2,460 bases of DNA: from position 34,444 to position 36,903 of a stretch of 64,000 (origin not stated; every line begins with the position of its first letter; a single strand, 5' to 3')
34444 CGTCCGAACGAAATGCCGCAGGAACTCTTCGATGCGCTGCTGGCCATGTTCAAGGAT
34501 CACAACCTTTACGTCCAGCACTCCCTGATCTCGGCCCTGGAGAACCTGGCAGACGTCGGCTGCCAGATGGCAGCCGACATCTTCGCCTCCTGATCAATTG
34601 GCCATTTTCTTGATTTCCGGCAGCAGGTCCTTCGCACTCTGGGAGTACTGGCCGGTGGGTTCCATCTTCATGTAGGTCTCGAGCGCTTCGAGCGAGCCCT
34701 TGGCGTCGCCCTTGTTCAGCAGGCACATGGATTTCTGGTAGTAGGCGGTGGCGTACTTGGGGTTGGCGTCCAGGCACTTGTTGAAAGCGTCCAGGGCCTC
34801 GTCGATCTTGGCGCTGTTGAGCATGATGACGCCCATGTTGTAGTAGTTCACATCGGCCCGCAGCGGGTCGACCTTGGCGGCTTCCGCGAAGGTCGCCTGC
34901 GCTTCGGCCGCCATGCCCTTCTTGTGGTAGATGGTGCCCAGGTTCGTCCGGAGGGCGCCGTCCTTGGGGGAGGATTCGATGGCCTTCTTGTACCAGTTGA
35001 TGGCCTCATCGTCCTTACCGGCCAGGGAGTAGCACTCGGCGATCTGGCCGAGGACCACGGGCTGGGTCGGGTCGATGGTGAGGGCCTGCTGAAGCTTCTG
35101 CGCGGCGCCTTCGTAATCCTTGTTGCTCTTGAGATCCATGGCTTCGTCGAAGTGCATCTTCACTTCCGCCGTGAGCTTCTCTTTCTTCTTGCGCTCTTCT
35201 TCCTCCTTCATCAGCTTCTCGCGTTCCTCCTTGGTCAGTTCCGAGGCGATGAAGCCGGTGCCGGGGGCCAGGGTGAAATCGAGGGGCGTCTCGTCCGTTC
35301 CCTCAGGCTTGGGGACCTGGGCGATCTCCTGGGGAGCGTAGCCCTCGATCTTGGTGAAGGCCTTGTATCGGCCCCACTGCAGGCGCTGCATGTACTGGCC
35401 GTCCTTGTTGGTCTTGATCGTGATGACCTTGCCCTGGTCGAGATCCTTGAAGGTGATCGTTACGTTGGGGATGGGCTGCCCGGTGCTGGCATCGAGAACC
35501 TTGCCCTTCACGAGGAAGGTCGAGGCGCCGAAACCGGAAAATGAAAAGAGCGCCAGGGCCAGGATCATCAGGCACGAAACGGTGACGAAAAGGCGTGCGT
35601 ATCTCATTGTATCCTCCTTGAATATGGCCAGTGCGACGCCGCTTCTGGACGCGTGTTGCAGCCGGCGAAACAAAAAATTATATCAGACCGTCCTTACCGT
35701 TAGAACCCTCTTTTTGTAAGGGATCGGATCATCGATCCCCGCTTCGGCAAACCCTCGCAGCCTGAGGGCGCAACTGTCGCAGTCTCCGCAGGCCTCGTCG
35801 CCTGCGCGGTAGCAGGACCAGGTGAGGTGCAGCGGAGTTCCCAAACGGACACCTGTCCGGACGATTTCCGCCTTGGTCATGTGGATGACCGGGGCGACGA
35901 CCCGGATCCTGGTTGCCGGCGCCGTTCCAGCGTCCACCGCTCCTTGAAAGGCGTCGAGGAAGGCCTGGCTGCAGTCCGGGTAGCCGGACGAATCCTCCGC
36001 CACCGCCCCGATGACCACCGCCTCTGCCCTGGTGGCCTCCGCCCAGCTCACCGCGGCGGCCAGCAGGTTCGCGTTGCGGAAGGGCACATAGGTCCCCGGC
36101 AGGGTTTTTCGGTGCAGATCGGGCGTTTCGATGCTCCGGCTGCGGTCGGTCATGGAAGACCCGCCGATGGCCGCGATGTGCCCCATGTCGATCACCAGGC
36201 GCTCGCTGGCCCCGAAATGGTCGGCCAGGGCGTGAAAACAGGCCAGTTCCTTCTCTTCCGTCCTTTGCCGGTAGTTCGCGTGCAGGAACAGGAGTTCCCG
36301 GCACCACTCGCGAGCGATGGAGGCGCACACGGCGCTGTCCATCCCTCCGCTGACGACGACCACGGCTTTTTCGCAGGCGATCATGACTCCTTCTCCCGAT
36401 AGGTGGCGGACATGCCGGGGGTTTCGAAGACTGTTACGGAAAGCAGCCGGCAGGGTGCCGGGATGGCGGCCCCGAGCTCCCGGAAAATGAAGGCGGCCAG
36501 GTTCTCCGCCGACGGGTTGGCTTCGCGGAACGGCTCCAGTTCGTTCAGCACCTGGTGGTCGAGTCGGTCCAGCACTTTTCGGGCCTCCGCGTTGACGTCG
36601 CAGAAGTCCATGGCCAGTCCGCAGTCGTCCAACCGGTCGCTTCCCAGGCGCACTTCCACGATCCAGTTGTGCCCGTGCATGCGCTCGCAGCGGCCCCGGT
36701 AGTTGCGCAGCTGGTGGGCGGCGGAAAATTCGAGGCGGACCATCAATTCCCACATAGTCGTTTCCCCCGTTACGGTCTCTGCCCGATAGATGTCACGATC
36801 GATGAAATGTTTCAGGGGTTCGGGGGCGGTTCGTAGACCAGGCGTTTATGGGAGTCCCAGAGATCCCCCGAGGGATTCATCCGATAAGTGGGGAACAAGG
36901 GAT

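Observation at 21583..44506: Unrecognised ~100-aa module repeated 2-4 times at the C-termini of three different giant secreted proteins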

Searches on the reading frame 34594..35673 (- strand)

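Call 20: search_protein_families(library=pfam, proteins=[window:34594-35673:-], max_evalue=0.001)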
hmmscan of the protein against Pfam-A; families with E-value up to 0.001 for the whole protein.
window:34594-35673:- (359 aa): 18 families
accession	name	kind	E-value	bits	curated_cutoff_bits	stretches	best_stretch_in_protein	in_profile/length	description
PF07719.23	TPR_2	-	2.4e-23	80.7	27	0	277-307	4-34/34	Tetratricopeptide repeat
PF14559.12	TPR_19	-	1e-20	74.3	25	3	184-229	4-49/68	Tetratricopeptide repeat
PF13181.12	TPR_8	-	3.9e-19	67.6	25.7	1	208-238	4-34/34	Tetratricopeptide repeat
PF13431.12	TPR_17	-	2.7e-18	65.1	24.4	1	228-260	2-34/34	Tetratricopeptide repeat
PF00515.34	TPR_1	-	2e-17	62.6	27.8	1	207-238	3-34/34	Tetratricopeptide repeat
PF13414.12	TPR_11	-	2.9e-15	56.1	26.8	1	219-253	8-42/42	TPR repeat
PF13620.12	CarboxypepD_reg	-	2.4e-13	50.7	32.3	1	55-135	2-81/82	Carboxypeptidase regulatory-like domain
PF13424.12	TPR_12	-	1.3e-11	44.9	30.1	2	241-303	5-74/77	Tetratricopeptide repeat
PF13428.12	TPR_14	-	1.3e-11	44.4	23.5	0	210-247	6-43/44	Tetratricopeptide repeat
PF13432.12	TPR_16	-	9.1e-11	42.4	32.7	0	286-333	9-56/65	Tetratricopeptide repeat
PF13176.12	TPR_7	-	2.2e-09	37.1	27.9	0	208-237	2-33/36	Tetratricopeptide repeat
PF13174.12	TPR_6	-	6.1e-09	36.4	26.3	0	277-306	3-32/33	Tetratricopeptide repeat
PF13371.12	TPR_9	-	5.3e-08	33.2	35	1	283-351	4-72/73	Tetratricopeptide repeat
PF13715.12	CarbopepD_reg_2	-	6.5e-08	32.9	32.2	1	55-120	1-63/88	CarboxypepD_reg-like domain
PF24575.1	TPR_Slam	-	6.5e-06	27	35.2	0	173-213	49-89/104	Surface lipoprotein assembly modifier, N-terminal TPR repeats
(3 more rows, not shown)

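Call 86: search_protein_families(library=ncbifam, proteins=[window:34594-35673:-], max_evalue=0.01)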
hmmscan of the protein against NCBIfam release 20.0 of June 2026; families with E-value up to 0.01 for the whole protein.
window:34594-35673:- (359 aa): 30 families (the best 25 are shown)
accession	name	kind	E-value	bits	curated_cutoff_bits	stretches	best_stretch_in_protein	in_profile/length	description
TIGR02521.1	type_IV_pilW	equivalog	1.6e-18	67.1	154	1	157-338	17-199/234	type IV pilus biogenesis/stability protein PilW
TIGR02917.1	PEP_TPR_lipo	equivalog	9.6e-17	60.1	312.2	1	183-338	511-665/899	XrtA/PEP-CTERM system TPR-repeat protein PrsT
NF002725.1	PRK02603.1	equivalog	9.2e-14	51.8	143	2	171-266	35-133/173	photosystem I assembly protein Ycf3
NF040959.1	MamA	equivalog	1.3e-13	50.9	200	2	168-267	102-201/204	magnetosome protein MamA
NF033762.1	social_mot_Tgl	equivalog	4.9e-13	49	225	2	164-262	26-123/252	social motility TPR repeat lipoprotein Tgl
TIGR02552.1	LcrH_SycD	equivalog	5.5e-13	48.8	104.8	2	253-342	32-120/136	SycD/LcrH family type III secretion system chaperone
NF053607.1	CHU_0125_OmpA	equivalog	9.3e-11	40.9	620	2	183-267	31-115/639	CHU_0125 family OmpA-like outer membrane integrity protein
NF008391.2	PRK11189.1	equivalog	3.4e-10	39.9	250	1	245-343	71-168/297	lipoprotein NlpI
NF033920.0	C39_PA2778_fam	equivalog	1.2e-09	38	150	1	168-269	153-254/255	PA2778 family cysteine peptidase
NF047558.1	TPR_END_plus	domain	4.2e-09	36.2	32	1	210-238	4-32/56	TPR end-of-group domain-containing protein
NF033758.1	gliding_GltE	equivalog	1.4e-06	27.5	225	1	147-268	22-149/411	adventurous gliding motility TPR repeat lipoprotein GltE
NF052400.1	M48_BAM_BepA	equivalog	3.5e-06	26.1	570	1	142-263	278-399/483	beta-barrel assembly-enhancing protease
NF008520.0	PRK11447.1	equivalog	5.2e-06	24.5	858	1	200-316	266-378/1157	cellulose synthase complex outer membrane protein BcsC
NF052230.1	T9SS_PorE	exception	8.9e-06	24.2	600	0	207-270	59-122/648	PorE family type IX secretion system protein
NF047371.1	FlcA_CTERM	equivalog_domain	1.5e-05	23.7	300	1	233-327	432-526/646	periplasmic flagellar collar protein FlcA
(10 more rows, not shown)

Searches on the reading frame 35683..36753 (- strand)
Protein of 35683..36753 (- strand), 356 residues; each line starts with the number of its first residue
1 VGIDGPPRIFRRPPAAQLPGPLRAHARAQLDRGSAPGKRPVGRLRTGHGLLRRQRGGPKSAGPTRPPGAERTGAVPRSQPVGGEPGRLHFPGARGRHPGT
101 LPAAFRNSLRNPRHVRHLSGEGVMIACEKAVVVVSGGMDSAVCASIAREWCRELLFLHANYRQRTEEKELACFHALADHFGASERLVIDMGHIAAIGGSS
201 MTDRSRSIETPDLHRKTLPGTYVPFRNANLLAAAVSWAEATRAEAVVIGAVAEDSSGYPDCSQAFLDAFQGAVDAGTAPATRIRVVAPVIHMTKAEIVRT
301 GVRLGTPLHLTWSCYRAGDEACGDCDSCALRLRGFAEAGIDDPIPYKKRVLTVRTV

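Call 20: search_protein_families(library=pfam, proteins=[window:35683-36753:-], max_evalue=0.001)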
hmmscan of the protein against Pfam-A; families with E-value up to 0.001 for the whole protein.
window:35683-36753:- (356 aa): 2 families
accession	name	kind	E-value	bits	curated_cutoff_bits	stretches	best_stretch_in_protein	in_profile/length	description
PF06508.19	QueC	-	1.5e-66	224.4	22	1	129-338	1-209/210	Queuosine biosynthesis protein QueC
PF02568.20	ThiI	-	0.00036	20.6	20.5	0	128-306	4-161/197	Thiamine biosynthesis protein (ThiI)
